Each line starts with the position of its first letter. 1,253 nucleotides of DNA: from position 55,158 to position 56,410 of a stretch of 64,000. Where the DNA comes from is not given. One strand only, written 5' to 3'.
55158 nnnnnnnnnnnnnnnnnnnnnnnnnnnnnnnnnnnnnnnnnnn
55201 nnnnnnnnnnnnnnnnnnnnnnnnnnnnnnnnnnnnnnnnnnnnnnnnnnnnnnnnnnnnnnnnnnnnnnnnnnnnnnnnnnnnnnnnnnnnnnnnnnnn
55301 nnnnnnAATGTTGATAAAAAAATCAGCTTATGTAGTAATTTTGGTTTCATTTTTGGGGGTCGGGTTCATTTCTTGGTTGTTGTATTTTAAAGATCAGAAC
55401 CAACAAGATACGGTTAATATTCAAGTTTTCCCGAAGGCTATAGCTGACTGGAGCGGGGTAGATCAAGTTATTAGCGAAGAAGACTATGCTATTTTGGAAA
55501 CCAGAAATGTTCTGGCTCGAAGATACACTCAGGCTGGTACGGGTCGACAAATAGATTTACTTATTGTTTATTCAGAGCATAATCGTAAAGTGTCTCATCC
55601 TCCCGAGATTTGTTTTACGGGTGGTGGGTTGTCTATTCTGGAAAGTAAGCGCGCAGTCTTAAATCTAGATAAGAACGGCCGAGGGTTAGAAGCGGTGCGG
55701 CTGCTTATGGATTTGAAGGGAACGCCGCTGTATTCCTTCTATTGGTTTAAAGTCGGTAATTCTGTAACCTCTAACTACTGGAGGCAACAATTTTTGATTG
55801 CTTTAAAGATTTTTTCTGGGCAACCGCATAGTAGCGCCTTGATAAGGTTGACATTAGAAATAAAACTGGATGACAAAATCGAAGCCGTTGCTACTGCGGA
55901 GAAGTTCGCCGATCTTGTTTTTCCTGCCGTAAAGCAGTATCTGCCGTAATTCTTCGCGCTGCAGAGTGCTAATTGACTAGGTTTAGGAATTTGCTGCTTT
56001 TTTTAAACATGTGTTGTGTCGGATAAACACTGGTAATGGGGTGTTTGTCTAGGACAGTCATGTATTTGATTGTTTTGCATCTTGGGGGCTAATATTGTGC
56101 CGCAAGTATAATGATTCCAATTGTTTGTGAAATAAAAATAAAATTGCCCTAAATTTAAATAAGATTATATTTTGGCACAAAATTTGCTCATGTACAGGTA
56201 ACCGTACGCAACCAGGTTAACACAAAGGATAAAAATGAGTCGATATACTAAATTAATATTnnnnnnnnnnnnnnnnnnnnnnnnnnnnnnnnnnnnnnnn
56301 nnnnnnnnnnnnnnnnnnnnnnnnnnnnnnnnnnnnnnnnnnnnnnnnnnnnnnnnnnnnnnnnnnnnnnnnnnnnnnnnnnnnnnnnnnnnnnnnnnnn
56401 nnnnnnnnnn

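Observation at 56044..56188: Second sigma-54 promoter and conserved motif in front of the PEP-CTERM / priming-transferase genes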

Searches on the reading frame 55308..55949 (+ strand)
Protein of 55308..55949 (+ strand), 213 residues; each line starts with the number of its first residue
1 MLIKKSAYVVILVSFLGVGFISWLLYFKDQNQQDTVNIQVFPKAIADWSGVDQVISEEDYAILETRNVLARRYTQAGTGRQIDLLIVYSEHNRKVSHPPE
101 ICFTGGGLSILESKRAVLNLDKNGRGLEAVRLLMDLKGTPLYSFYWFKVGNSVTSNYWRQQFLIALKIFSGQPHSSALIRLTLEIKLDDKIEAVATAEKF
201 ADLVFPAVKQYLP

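Call 8: search_protein_families(library=ncbifam, proteins=[window:55308-55949:+])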
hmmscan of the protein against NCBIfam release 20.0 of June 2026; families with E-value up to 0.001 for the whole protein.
window:55308-55949:+ (213 aa): 7 families
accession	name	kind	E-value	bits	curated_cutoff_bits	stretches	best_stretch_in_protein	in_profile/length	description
TIGR02914.1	EpsI_fam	equivalog_domain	2.2e-22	79.4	42.8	1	40-211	3-173/174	exosortase C-terminal domain/associated protein EpsI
TIGR04152.1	exosort_VPLPA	exception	1.6e-20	73.7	400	1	3-213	273-486/486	VPLPA-CTERM-specific exosortase XrtD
NF045609.1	EpsI_type_B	exception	7.5e-14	51.7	220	1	9-204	5-206/221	exosortase-associated protein EpsI, B-type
NF045608.2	EpsI_type_V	exception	1.9e-13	50.3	228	1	39-209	37-209/218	exosortase-associated protein EpsI, V-type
NF038142.1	exosort_XrtW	exception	3.7e-12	45.3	425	1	9-212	299-494/494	exosortase W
TIGR04489.1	exosort_XrtO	exception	5.4e-06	25.4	250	1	63-158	336-423/451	exosortase O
TIGR04476.1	exosort_XrtN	exception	0.00023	20.4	200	1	85-160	324-395/406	exosortase N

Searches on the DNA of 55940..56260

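Call 43: search_rna_families(source=window, start=55940, end=56260, threshold=evalue, max_evalue=1)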
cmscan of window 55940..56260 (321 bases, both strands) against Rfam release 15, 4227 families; matches with E-value up to 1: 0.
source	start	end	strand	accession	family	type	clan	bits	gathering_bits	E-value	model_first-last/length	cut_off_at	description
